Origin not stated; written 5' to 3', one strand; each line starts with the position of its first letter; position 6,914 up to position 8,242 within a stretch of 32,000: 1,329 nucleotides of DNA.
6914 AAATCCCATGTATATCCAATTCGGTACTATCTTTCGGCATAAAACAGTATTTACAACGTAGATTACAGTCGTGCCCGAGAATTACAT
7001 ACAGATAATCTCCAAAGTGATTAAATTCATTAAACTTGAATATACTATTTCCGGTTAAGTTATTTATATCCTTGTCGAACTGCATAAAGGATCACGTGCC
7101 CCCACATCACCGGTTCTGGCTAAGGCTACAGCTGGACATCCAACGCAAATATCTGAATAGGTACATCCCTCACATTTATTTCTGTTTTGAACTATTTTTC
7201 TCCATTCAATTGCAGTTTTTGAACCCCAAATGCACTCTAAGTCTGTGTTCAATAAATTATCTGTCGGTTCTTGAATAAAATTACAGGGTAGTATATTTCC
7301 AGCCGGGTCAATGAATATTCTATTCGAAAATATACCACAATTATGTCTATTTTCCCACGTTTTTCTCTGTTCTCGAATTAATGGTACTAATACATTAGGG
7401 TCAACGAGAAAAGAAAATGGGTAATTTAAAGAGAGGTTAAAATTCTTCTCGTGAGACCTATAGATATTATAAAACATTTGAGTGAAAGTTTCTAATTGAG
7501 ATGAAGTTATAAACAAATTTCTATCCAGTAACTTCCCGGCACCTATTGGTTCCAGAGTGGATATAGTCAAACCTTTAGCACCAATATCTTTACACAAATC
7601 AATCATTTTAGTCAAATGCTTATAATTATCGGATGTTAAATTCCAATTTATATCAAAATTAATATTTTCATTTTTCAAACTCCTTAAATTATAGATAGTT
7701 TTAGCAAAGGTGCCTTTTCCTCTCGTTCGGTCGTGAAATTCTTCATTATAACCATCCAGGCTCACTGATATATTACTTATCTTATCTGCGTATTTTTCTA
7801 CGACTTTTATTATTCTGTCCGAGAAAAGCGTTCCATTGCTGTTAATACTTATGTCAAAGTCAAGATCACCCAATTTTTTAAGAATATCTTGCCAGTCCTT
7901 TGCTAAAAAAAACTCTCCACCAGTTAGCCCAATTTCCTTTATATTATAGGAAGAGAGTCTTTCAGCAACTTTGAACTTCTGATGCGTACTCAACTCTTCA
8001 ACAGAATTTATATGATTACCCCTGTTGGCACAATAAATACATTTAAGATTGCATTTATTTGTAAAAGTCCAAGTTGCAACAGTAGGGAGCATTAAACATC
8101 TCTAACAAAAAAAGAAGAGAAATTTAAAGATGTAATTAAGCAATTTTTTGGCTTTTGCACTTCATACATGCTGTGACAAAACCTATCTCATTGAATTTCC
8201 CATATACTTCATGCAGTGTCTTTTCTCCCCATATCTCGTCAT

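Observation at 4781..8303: Compact operon: small Cys-containing ORF, two radical-SAM/SPASM enzymes and an MFS exporter (candidate archaeal RiPP cluster)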

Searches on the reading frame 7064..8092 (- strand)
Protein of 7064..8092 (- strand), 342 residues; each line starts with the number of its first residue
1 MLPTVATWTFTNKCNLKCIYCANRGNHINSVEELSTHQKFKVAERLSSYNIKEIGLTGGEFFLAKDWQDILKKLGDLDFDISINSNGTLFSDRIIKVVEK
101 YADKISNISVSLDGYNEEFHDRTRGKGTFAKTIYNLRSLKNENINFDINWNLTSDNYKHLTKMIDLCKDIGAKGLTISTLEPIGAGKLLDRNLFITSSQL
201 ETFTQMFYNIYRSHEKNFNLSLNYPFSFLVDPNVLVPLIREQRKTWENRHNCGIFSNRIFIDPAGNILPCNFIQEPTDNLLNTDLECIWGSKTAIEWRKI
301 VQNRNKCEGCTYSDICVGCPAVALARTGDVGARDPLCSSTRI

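Call 3: search_protein_families(library=ncbifam, proteins=[window:7064-8092:-], max_evalue=0.01)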
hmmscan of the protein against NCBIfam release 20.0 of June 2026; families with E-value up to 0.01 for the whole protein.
window:7064-8092:- (342 aa): 80 families (the best 25 are shown)
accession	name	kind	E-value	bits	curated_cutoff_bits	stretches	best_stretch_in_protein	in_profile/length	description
TIGR04545.1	rSAM_ahbD_hemeb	equivalog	2.2e-43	149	500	1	7-338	3-336/339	heme b synthase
TIGR04053.2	TIGR04053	equivalog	2e-37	129.3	395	2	3-210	7-213/366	TIGR04053 family radical SAM/SPASM domain-containing protein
TIGR04055.1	rSAM_NirJ2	equivalog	1.3e-33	116.9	500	1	7-337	3-322/326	putative heme d1 biosynthesis radical SAM protein NirJ2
TIGR04303.1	GeoRSP_rSAM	equivalog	3.3e-32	112.3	400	1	4-337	5-324/325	GeoRSP system radical SAM/SPASM protein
NF045574.1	sacti_mat_StsB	exception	1.3e-31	110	625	2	8-186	100-275/466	StsB family radical SAM/SPASM domain sactipeptide maturase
NF050035.1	rSAM_WgK_link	exception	2.2e-29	102.6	650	1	3-233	8-247/367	radical SAM/SPASM peptide maturase WgkB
TIGR04051.1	rSAM_NirJ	equivalog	1.5e-28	99.8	515.45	1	5-338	3-347/354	heme d1 biosynthesis radical SAM protein NirJ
TIGR04250.1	SCM_rSAM_ScmE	equivalog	1.2e-27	96.8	400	1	9-333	8-341/358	SynChlorMet cassette radical SAM/SPASM protein ScmE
TIGR02109.1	PQQ_syn_pqqE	equivalog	1.6e-26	93.1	381.35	1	9-339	12-332/358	pyrroloquinoline quinone biosynthesis protein PqqE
TIGR03962.1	mycofact_rSAM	equivalog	1.1e-25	90.6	265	1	3-338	11-332/339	mycofactocin radical SAM maturase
TIGR03913.1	rad_SAM_trio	equivalog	9.3e-25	86.9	591.75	1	3-329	18-345/477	GDL motif peptide-associated radical SAM/SPASM maturase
TIGR04347.1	pseudo_SAM_Halo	equivalog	1.3e-24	87.2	525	2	5-187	39-219/390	TIGR04347 family pseudo-SAM/SPASM protein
TIGR04546.1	rSAM_ahbC_deAc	equivalog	3.2e-23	82.2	650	1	5-171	40-204/390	12,18-didecarboxysiroheme deacetylase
TIGR02668.1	moaA_archaeal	equivalog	7.6e-23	80.9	325.25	1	9-241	15-241/303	GTP 3',8-cyclase MoaA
NF012164.0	AlbA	equivalog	1.2e-22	80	850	1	2-324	111-416/442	subtilosin maturase AlbA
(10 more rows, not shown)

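Call 4: search_protein_families(library=pfam, proteins=[window:7064-8092:-], max_evalue=0.01)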
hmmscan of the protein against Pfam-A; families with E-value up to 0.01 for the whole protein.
window:7064-8092:- (342 aa): 3 families
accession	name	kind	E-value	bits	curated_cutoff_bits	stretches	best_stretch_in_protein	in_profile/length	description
PF04055.27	Radical_SAM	-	1.5e-24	87.5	29.5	1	9-166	2-165/166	Radical SAM superfamily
PF13186.11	SPASM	-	2.3e-06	28.2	21.5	1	252-311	1-67/67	Iron-sulfur cluster-binding domain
PF13353.11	Fer4_12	-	3.3e-06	27.9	22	1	9-117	10-118/137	4Fe-4S single cluster domain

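Call 17: find_homologous_proteins(query=window:7064-8092:-)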
Query window:7064-8092:- (342 aa): 180 proteins with E <= 0.001 among 2469 candidates; the best 120 are listed.
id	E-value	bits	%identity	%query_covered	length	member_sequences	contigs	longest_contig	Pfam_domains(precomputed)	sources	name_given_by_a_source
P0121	4.1e-234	794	100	100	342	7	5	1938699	PF13186.12,PF04055.28,PF13353.12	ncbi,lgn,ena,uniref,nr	ncbi:radical SAM/SPASM domain-containing protein [Cuniculiplasma divulgatum]|uniref:Radical SAM supe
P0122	1.1e-138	480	60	98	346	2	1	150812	PF13186.12,PF04055.28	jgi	-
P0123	2.4e-128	446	57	98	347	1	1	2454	PF13186.12,PF04055.28,PF13353.12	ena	-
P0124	4.3e-113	396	76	64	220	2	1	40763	PF13186.12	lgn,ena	-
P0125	2.5e-32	131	29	98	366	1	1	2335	PF13186.12,PF04055.28,PF13353.12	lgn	-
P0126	7.0e-32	129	32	96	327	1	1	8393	PF13186.12,PF04055.28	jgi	-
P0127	2.7e-23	101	25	96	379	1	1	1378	PF13186.12,PF04055.28,PF13353.12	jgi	jgi:heme b synthase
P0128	1.0e-22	99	24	99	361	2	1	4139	PF13186.12,PF04055.28,PF13353.12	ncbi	-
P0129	4.3e-22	97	26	96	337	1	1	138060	PF13186.12,PF04055.28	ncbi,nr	ncbi:MAG: radical SAM protein [bacterium]|nr:radical SAM protein [bacterium]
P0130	5.9e-22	97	24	98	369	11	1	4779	PF13186.12,PF04055.28,PF13353.12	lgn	-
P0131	2.9e-21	94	27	93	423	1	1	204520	PF13186.12,PF04055.28,PF13353.12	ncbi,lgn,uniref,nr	ncbi:radical SAM protein [Clostridium sp. YIM B02505]|uniref:Radical SAM protein n=1 Tax=Clostridium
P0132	3.5e-21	94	30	96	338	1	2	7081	PF13186.12,PF04055.28,PF13353.12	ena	-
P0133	6.3e-21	93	28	91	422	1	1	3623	PF13186.12,PF04055.28,PF13353.12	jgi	jgi:radical SAM protein with 4Fe4S-binding SPASM domain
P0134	2.0e-19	88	27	96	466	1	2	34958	PF13186.12,PF04055.28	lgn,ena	-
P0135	2.2e-19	88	25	94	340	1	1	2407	PF04055.28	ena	-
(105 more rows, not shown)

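Call 18: find_encoding_contigs(protein=P0122, flank=8000, max_places=3)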
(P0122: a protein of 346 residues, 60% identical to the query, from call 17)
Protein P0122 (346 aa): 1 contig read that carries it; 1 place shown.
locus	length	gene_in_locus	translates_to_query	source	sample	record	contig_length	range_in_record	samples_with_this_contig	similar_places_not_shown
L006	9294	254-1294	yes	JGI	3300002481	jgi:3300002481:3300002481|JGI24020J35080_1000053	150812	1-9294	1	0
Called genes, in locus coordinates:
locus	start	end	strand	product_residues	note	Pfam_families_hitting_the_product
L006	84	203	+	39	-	-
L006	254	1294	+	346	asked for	PF04055:Radical_SAM, PF13186:SPASM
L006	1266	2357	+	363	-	PF13353:Fer4_12 (weak), PF04055:Radical_SAM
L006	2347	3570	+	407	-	PF05977:MFS_3, PF07690:MFS_1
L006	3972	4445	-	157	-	PF00589:Phage_integrase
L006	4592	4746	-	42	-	-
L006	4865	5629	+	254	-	PF04055:Radical_SAM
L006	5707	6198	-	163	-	-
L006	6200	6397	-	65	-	-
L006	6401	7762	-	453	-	PF02403:Seryl_tRNA_N, PF00587:tRNA-synt_2b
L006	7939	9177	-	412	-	PF26686:DUF8575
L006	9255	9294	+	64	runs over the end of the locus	-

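Call 19: find_encoding_contigs(protein=P0123, flank=8000, max_places=3)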
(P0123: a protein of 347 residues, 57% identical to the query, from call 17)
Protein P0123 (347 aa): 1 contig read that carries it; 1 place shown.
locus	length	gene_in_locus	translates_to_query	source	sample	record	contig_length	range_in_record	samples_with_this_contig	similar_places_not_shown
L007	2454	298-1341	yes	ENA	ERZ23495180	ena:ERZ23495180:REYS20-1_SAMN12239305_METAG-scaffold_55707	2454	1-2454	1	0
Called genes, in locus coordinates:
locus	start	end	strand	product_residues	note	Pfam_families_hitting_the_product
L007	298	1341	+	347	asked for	PF04055:Radical_SAM, PF13353:Fer4_12, PF13186:SPASM (weak)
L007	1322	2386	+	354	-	PF04055:Radical_SAM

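Call 23: search_solved_structures(query=window:7064-8092:-, max_evalue=0.001)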
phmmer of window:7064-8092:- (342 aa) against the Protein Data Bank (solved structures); distinct sequences matched with E-value up to 0.001: 13.
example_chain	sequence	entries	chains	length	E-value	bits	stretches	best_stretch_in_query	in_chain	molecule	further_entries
6efn_A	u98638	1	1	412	4.4e-17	65.7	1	2-173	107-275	Sporulation killing factor maturation protein SkfB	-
9dfu_A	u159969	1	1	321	5e-09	39.2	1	2-204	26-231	Radical SAM core domain-containing protein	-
9dfn_A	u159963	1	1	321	5e-09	39.2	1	2-204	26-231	Radical SAM core domain-containing protein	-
6c8v_A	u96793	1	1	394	5.9e-08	35.7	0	9-184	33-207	Coenzyme PQQ synthesis protein E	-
6b4c_A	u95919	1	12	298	7.4e-08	35.4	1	2-165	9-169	Viperin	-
9dgw_A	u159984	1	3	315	8.4e-08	35.2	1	2-165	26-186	Radical SAM core domain-containing protein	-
9dfw_A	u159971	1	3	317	8.5e-08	35.2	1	2-165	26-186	Radical SAM core domain-containing protein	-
7n7i_A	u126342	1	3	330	9.6e-08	35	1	2-165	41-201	Viperin-like enzyme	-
2fb2_A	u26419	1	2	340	9.7e-07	31.7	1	9-210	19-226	Molybdenum cofactor biosynthesis protein A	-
1tv7_A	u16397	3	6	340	1.2e-06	31.4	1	9-210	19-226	Molybdenum cofactor biosynthesis protein A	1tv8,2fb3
7tol_A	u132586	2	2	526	1.6e-05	27.7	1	6-271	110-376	glycerol dibiphytanyl glycerol tetraether - macrocyclic archaeol synthase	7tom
6q2p_A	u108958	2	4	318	3.1e-05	26.8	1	3-156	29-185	Radical S-adenosyl methionine domain-containing protein 2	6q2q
5vsl_A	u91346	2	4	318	3.4e-05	26.6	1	3-156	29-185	Radical S-adenosyl methionine domain-containing protein 2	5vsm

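Call 55: search_solved_structures(query=A4, max_evalue=0.001)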
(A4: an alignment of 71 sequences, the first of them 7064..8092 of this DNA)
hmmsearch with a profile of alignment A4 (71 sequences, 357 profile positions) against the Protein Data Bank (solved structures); distinct sequences matched with E-value up to 0.001: 55.
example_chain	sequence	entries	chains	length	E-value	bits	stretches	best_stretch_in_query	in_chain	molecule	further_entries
6efn_A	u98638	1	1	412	8e-61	209.1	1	18-296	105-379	Sporulation killing factor maturation protein SkfB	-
6c8v_A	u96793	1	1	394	3.6e-47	164.2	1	22-341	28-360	Coenzyme PQQ synthesis protein E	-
5wgg_A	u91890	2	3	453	8.4e-44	153.1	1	8-348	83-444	Radical SAM domain protein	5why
5v1q_A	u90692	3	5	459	2.2e-39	138.5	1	14-340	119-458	Radical SAM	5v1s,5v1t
4k37_A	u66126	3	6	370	1e-37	133.1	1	31-347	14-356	Anaerobic sulfatase-maturating enzyme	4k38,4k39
4k36_A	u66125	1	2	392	1.1e-37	133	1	31-347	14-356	Anaerobic sulfatase-maturating enzyme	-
7vob_C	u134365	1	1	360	6.7e-33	117.2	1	24-276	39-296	Cytosylglucuronate decarboxylase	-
7voc_C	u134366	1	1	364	6.9e-33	117.2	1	24-276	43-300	Cytosylglucuronate decarboxylase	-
2fb2_A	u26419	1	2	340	1.2e-30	109.8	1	21-274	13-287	Molybdenum cofactor biosynthesis protein A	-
1tv7_A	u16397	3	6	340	1.9e-30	109.2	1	21-274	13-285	Molybdenum cofactor biosynthesis protein A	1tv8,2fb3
8vpo_A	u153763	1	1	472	4.5e-28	101.3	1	10-354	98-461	Radical SAM core domain-containing protein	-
7tol_A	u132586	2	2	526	1.5e-27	99.6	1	17-293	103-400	glycerol dibiphytanyl glycerol tetraether - macrocyclic archaeol synthase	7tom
9dfu_A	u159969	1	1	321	2.5e-24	89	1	18-207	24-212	Radical SAM core domain-containing protein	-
9dfn_A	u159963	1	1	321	3.3e-23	85.3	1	18-207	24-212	Radical SAM core domain-containing protein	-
8wm2_A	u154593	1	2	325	8.3e-23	84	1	25-293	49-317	Fe-S radical SAM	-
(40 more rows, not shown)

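Call 61: find_encoding_contigs(protein=P0126, flank=6000, max_places=2)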
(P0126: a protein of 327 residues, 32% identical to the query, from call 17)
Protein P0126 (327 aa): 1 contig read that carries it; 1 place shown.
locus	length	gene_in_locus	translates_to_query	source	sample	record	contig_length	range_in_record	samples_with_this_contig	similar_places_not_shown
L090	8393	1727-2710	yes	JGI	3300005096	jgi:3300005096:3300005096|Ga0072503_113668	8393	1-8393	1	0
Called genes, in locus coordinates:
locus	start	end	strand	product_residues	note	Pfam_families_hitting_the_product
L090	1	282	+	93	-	?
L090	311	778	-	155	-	-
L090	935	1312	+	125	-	PF00391:PEP-utilizers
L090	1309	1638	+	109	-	-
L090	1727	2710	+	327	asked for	PF04055:Radical_SAM, PF13186:SPASM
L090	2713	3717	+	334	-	-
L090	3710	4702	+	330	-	PF00850:Hist_deacetyl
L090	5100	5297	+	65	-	-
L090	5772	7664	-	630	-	PF04879:Molybdop_Fe4S4 (weak), PF00384:Molybdopterin, PF01568:Molydop_binding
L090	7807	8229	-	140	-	PF01951:Archease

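Call 62: find_encoding_contigs(protein=P0125, flank=5000, max_places=2)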
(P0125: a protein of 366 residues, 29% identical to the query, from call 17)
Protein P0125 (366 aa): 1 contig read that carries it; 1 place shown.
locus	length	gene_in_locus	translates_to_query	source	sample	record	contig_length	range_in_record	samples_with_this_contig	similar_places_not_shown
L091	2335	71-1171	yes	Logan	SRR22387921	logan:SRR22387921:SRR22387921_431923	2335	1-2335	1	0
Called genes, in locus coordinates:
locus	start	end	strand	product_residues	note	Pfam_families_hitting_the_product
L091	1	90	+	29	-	?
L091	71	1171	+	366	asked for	PF04055:Radical_SAM, PF13353:Fer4_12, PF13186:SPASM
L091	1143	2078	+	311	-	PF27840:ScmC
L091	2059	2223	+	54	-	-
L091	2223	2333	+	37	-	?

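Call 70: search_protein_families(library=pfam, proteins=[L006:3972-4445:-, L006:4865-5629:+], max_evalue=0.01)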
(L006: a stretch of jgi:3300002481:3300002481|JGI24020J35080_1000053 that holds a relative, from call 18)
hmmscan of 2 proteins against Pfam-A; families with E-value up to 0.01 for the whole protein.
L006:3972-4445:- (157 aa): 1 family
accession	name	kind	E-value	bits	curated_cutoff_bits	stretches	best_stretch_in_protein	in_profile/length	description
PF00589.27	Phage_integrase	-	2.9e-40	138.3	27.1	1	9-154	21-169/172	Phage integrase family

L006:4865-5629:+ (254 aa): 1 family
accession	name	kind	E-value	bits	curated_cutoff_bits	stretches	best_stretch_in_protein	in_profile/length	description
PF04055.27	Radical_SAM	-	4.2e-11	43.7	29.5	1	4-140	22-153/166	Radical SAM superfamily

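Call 72: predict_structure(alignment_id=A4)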
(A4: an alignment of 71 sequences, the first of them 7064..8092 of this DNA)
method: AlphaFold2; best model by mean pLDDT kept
length: 342 residues; sequences in the alignment: 71
mean_pLDDT: 90.7   pTM: 0.89
mean pLDDT of the five models: 90.7, 90.1, 89.9, 89.3, 89.2
residues with pLDDT >= 90: 256; 70-90: 61; 50-70: 20; < 50: 5
segments of 3 or more residues with pLDDT < 50: 340-342
pLDDT, mean of each block of 10 residues (from residue 1): 94 95 94 98 98 92 96 98 98 97 97 98 97 98 97 97 98 95 96 93 89 86 63 68 69 88 97 95 96 93 77 80 92 76 41
secondary structure, 60 per line:
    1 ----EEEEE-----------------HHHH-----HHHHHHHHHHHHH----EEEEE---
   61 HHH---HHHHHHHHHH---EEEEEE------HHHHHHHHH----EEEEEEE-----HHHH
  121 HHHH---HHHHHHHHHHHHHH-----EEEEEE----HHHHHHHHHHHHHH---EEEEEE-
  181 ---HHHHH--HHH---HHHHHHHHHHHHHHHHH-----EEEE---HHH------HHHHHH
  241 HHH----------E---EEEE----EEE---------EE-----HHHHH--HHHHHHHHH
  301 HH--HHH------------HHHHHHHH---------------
elements in order: E5-9 H27-30 H36-48 E53-57 H67-76 E80-85 H92-100 E105-111 H117-124 H128-141 E147-152 H157-170 E174-179 H184-188 H197-213 E219-222 H235-243 E258-261 E266-268 H285-289 H292-302 H320-327

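Call 76: fold_search(model_id=the predicted structure, library=pdb)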
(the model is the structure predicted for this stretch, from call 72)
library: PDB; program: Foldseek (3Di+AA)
matches with E <= 10: 1804; with E <= 0.001: 196
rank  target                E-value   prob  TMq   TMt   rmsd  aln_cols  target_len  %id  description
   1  6efn                  4.3e-17  1.00  0.68  0.61   4.9       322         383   19  Structure of a RiPP maturase, SkfB (released 2018-10-24)
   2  5v1t_A                2.7e-16  1.00  0.75  0.60   4.3       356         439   16  Crystal structure of Streptococcus suis SuiB bound to precursor peptide SuiA (released 2017-08-30)
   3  4k37_A                3.0e-16  1.00  0.76  0.72   3.8       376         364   19  Native anSMEcpe with bound AdoMet (released 2013-05-08)
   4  5v1s_A                8.7e-16  1.00  0.77  0.63   4.1       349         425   16  Crystal structure of Streptococcus suis SuiB bound to S-adenosylmethionine (released 2017-08-30)
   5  7vob                  2.1e-15  1.00  0.65  0.67   8.6       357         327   18  The crystal structure of a Radical SAM Enzyme BlsE involved in the Biosynthesis of Blasticidin S (released 2022-05-04)
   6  5v1q_B                2.2e-15  1.00  0.77  0.61   4.3       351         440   17  Crystal structure of Streptococcus suis SuiB (released 2017-08-30)
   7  4k36_A                5.1e-15  1.00  0.76  0.69   3.8       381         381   18  His6 tagged anSMEcpe with bound AdoMet (released 2013-05-08)
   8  4k37_B                5.8e-15  1.00  0.76  0.72   4.1       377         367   19  Native anSMEcpe with bound AdoMet (released 2013-05-08)
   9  4k39_B                7.3e-15  1.00  0.75  0.72   4.0       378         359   19  Native anSMEcpe with bound AdoMet and Cp18Cys peptide (released 2013-05-08)
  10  5v1s_B                7.7e-15  1.00  0.75  0.61   4.3       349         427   16  Crystal structure of Streptococcus suis SuiB bound to S-adenosylmethionine (released 2017-08-30)
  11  5v1q_A                1.3e-14  1.00  0.74  0.61   4.5       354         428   17  Crystal structure of Streptococcus suis SuiB (released 2017-08-30)
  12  4k39_A                1.6e-14  1.00  0.75  0.72   4.0       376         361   18  Native anSMEcpe with bound AdoMet and Cp18Cys peptide (released 2013-05-08)
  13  4k36_B                2.5e-14  1.00  0.77  0.73   3.8       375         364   19  His6 tagged anSMEcpe with bound AdoMet (released 2013-05-08)
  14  4k38_A                3.0e-14  1.00  0.76  0.71   4.1       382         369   19  Native anSMEcpe with bound AdoMet and Kp18Cys peptide (released 2013-05-08)
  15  4k38_B                3.4e-14  1.00  0.74  0.70   4.1       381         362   18  Native anSMEcpe with bound AdoMet and Kp18Cys peptide (released 2013-05-08)
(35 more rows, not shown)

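Call 88: list_cluster_members(proteins=[window:7064-8092:-, window:4781-6013:-, window:8136-8258:-, window:9660-10907:-, window:11213-12262:+, window:1978-3039:-])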
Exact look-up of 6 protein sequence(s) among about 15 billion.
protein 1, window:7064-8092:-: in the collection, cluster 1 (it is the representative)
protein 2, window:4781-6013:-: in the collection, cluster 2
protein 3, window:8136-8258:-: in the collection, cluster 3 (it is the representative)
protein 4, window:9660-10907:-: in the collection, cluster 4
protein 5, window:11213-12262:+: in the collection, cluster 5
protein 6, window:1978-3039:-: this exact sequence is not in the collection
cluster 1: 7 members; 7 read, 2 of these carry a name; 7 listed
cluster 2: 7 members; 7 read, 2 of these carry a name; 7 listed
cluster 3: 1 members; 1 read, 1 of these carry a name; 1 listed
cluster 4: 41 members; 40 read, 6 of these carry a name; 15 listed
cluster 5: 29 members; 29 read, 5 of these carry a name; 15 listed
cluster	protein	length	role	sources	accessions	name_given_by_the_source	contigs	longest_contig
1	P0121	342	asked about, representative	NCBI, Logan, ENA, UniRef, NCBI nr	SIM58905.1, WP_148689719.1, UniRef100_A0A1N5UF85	radical SAM/SPASM domain-containing protein [Cuniculiplasma divulgatum] | Radical SAM superfamily enzyme n=1 Tax=Cuniculiplasma divulgatum TaxID=1673428 ... | radical SAM protein [Cuniculiplasma divulgatum]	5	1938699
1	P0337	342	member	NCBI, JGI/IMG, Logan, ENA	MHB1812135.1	MAG: radical SAM protein [Thermoplasmataceae archaeon] | radical SAM protein with 4Fe4S-binding SPASM domain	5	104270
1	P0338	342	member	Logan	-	-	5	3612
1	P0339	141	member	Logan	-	-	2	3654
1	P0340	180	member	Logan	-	-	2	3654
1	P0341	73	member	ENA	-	-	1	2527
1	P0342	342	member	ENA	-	-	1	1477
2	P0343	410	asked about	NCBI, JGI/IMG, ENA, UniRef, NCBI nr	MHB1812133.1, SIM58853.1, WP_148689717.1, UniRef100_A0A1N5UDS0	MFS transporter [Cuniculiplasma divulgatum] | MFS family permease | UMF11 family major facilitator superfamily permease n=1 Tax=Cuniculiplasma divulgatum ...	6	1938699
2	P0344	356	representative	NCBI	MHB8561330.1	MAG: MFS transporter [Thermoplasmataceae archaeon]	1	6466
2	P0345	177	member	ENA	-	-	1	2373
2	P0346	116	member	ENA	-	-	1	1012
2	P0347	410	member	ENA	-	-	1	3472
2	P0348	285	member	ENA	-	-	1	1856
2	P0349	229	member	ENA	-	-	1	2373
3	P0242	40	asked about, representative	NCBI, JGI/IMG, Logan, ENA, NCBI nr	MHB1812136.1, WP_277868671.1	hypothetical protein [Cuniculiplasma divulgatum] | hypothetical protein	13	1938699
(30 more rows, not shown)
